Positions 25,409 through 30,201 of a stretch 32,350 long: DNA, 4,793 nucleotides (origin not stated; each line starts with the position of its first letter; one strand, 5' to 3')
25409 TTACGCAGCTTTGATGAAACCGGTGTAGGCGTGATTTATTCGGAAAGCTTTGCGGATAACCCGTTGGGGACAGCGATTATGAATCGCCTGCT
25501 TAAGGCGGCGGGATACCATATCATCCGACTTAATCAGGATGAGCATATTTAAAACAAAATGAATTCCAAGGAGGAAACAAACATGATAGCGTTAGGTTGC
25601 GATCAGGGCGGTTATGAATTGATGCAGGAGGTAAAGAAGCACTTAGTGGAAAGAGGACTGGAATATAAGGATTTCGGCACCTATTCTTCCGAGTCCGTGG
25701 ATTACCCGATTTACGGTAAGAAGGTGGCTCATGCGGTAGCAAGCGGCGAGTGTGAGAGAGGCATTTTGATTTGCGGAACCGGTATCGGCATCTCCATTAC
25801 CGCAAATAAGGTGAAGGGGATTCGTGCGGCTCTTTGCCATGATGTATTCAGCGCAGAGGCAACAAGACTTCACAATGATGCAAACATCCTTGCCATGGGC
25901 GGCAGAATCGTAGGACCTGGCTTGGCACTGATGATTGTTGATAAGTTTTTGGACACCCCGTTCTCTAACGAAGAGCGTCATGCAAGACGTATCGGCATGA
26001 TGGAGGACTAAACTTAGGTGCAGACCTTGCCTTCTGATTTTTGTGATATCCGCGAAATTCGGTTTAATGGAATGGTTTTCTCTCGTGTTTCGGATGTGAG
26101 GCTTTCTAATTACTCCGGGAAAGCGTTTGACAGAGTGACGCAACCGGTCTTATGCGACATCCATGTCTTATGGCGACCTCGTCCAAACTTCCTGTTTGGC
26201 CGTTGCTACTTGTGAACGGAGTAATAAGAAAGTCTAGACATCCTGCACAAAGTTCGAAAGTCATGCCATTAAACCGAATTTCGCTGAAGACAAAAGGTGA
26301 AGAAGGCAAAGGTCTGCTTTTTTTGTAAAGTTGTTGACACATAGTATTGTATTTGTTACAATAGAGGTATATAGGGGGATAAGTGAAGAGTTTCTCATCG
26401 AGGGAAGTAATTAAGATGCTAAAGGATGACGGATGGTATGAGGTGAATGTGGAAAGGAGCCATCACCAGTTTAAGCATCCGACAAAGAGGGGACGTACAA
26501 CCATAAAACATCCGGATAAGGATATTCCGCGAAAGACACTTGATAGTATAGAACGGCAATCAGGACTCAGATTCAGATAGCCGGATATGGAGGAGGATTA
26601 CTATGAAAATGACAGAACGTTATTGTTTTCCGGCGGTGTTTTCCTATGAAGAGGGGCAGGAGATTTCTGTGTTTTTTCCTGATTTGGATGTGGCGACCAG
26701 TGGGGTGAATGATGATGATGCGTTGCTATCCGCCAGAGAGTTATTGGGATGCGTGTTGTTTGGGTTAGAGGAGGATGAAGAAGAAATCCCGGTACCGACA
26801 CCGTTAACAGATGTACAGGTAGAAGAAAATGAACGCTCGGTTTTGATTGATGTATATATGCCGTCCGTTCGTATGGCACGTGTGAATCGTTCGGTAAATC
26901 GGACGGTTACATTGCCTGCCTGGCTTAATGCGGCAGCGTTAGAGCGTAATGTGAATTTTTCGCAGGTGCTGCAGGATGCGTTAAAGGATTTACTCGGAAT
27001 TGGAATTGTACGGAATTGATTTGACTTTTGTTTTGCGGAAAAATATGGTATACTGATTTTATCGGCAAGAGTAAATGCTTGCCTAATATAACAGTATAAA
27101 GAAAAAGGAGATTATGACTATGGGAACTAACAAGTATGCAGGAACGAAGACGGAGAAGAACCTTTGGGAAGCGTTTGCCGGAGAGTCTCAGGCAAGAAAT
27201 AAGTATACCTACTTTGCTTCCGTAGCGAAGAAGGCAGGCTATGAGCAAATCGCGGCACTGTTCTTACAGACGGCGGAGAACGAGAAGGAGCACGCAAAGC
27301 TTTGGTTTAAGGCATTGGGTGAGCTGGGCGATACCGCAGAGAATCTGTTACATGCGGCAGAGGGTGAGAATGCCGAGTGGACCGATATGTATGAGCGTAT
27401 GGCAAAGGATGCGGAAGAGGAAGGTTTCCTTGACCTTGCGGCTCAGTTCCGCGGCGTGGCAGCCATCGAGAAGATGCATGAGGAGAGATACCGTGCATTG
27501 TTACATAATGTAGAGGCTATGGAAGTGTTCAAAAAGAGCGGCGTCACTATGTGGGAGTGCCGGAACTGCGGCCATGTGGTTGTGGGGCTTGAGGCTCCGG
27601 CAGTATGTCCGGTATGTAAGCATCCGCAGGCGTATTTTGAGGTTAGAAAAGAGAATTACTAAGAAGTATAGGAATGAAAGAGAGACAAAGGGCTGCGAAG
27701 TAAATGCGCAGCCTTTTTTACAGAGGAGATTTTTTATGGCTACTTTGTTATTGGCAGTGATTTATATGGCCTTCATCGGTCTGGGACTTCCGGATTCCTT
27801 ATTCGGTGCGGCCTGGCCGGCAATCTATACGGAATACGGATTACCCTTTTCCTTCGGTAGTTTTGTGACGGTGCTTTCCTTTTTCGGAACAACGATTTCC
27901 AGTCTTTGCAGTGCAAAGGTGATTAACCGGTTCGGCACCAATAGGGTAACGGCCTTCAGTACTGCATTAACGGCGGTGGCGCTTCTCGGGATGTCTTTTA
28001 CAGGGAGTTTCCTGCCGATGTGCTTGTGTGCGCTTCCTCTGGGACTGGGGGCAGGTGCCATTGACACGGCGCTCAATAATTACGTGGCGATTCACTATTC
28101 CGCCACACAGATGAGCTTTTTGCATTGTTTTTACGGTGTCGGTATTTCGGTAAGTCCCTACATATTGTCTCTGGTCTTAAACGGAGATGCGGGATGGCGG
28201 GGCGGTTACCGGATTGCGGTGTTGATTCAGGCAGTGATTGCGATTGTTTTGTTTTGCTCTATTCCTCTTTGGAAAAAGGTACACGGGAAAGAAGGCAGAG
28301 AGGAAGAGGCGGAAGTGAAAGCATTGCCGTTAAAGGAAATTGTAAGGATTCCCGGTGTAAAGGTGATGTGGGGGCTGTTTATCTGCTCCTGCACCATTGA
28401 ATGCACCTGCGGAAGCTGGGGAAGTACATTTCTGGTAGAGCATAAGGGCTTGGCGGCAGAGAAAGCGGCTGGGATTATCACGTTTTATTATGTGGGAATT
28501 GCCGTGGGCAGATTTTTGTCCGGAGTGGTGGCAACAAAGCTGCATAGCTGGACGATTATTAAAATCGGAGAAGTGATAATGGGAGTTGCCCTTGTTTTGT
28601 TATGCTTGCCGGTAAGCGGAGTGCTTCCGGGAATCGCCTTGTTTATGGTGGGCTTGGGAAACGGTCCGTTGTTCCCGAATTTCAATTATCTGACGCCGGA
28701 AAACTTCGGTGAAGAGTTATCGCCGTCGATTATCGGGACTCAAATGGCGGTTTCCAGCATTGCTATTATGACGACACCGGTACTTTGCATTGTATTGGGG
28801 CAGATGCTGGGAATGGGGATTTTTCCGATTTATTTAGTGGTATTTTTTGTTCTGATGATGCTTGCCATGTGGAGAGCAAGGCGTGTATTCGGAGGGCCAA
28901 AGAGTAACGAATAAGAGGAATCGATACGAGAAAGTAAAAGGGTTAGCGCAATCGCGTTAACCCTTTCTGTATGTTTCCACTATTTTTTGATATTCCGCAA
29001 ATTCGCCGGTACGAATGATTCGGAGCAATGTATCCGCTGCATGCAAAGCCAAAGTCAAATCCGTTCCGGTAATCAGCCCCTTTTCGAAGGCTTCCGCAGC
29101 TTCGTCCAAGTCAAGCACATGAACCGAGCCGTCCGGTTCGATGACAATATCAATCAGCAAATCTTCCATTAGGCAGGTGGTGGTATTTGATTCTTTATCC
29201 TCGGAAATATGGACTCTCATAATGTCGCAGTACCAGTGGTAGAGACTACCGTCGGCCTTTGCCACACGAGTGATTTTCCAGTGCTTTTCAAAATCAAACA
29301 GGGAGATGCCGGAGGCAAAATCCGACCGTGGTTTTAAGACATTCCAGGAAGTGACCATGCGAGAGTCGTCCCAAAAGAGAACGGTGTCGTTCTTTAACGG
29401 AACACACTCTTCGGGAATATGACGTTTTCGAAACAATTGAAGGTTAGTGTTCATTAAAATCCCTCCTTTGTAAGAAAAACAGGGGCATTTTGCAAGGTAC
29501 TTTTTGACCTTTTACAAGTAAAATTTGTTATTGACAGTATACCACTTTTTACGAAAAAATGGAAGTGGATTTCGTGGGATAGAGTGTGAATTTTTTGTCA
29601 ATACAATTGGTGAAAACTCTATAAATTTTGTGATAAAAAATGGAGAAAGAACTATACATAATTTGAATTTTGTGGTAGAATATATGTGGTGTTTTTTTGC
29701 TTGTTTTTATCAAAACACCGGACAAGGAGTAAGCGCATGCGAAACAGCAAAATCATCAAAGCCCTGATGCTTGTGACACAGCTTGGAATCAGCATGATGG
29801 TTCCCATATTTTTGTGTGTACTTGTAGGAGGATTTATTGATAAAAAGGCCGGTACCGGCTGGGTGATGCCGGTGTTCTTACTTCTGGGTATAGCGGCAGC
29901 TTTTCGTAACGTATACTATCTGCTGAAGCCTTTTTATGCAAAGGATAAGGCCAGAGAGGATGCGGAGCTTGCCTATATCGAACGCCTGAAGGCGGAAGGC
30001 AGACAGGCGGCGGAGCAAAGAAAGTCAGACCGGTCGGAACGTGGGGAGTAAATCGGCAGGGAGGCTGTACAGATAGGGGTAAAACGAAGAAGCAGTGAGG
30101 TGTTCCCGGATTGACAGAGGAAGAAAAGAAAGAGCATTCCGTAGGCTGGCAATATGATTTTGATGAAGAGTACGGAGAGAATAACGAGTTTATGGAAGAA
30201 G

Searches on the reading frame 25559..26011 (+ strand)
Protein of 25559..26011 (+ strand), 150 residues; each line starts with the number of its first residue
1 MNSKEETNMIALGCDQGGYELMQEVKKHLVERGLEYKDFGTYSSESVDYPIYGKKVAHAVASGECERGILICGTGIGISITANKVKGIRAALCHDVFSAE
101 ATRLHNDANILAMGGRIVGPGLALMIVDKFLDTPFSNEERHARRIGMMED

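Call 5: search_protein_families(library=pfam, proteins=[window:25559-26011:+], max_evalue=0.01)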
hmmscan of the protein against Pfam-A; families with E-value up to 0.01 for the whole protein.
window:25559-26011:+ (150 aa): 1 family
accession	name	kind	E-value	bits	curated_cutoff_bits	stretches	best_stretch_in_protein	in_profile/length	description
PF02502.23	LacAB_rpiB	-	4e-61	205.4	24.7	1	10-147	1-137/138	Ribose/Galactose Isomerase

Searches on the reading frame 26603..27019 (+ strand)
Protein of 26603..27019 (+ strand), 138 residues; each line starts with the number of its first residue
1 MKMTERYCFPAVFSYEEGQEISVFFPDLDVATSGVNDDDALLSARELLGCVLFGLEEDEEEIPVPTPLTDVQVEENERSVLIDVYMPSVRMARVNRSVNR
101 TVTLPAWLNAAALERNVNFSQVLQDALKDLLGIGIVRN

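Call 58: search_protein_families(library=pfam, proteins=[window:26603-27019:+], max_evalue=0.01)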
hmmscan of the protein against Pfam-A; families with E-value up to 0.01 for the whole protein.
window:26603-27019:+ (138 aa): 1 family
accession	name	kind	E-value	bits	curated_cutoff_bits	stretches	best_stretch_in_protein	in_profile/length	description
PF15919.11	HicB_lk_antitox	-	0.00024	21.7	27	1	9-107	1-99/123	HicB_like antitoxin of bacterial toxin-antitoxin system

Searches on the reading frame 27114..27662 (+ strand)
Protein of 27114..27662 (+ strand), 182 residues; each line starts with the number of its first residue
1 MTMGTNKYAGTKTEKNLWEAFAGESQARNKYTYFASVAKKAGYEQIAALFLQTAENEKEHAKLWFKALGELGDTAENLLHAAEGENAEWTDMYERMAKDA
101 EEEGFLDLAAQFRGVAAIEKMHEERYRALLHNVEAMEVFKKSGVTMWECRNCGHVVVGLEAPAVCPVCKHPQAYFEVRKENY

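Call 58: search_protein_families(library=pfam, proteins=[window:27114-27662:+], max_evalue=0.01)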
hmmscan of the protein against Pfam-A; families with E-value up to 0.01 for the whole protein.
window:27114-27662:+ (182 aa): 6 families
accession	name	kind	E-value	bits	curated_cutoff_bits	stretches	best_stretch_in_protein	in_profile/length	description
PF02915.23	Rubrerythrin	-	5.8e-24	85.5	22.8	1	15-130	1-137/137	Rubrerythrin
PF21349.2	RUBY_RBDX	-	1.4e-13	50.5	26.5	1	147-176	1-30/30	Rubrerythrin, rubredoxin-like domain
PF00210.30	Ferritin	-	1.1e-06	29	24.5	1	15-103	2-92/142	Ferritin-like domain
PF23458.2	DUF7130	-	0.0017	18.7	35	1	131-176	39-84/89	Domain of unknown function (DUF7130)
PF23455.1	DUF7129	-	0.0027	17.9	30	1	146-169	11-34/45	Domain of unknown function (DUF7129)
PF13453.11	Zn_ribbon_TFIIB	-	0.0055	16.5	22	0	135-153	8-26/41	Transcription factor zinc-finger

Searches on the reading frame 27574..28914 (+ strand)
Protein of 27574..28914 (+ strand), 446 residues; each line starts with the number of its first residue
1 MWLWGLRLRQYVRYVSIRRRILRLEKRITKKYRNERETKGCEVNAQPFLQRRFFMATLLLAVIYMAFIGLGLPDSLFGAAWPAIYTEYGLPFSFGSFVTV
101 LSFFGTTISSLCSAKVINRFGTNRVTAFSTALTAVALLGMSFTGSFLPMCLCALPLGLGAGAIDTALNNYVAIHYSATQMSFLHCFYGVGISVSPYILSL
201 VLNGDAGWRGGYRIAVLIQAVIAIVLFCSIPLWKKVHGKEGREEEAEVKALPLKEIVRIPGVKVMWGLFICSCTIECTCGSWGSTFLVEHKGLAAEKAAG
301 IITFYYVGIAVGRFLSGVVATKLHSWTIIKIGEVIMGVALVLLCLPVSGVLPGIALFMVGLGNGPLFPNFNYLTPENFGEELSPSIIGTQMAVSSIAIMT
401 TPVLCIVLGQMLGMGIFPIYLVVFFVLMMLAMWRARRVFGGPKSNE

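Call 5: search_protein_families(library=pfam, proteins=[window:27574-28914:+], max_evalue=0.01)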
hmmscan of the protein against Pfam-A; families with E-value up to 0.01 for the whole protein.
window:27574-28914:+ (446 aa): 1 family
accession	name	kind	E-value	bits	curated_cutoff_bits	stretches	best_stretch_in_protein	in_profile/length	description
PF07690.21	MFS_1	-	2.6e-32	112.5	33.4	1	65-401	3-346/347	Major Facilitator Superfamily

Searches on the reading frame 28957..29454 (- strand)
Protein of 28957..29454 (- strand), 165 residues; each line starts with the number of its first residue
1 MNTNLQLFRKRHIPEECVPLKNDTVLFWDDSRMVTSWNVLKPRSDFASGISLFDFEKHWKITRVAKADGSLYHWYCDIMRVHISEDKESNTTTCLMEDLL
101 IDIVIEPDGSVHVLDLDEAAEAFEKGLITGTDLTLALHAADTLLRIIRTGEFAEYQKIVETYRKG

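Call 58: search_protein_families(library=pfam, proteins=[window:28957-29454:-], max_evalue=0.01)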
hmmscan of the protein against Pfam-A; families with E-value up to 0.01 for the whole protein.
window:28957-29454:- (165 aa): 1 family
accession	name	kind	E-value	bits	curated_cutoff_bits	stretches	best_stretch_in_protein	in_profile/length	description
PF04167.18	DUF402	-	8.3e-13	48.7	23.9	1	49-118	3-67/68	Protein of unknown function (DUF402)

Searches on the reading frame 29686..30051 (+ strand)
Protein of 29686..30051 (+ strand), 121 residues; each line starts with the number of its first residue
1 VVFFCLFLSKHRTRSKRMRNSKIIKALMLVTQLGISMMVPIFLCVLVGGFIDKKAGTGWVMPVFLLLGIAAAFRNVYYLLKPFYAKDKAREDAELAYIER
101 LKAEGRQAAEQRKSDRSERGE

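Call 58: search_protein_families(library=pfam, proteins=[window:29686-30051:+], max_evalue=0.01)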
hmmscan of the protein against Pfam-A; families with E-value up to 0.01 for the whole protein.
window:29686-30051:+ (121 aa): 1 family
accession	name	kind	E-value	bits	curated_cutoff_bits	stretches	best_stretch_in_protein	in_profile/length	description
PF09527.15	ATPase_gene1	-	4.2e-17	62.4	26.6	1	27-78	1-53/54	Putative F0F1-ATPase subunit Ca2+/Mg2+ transporter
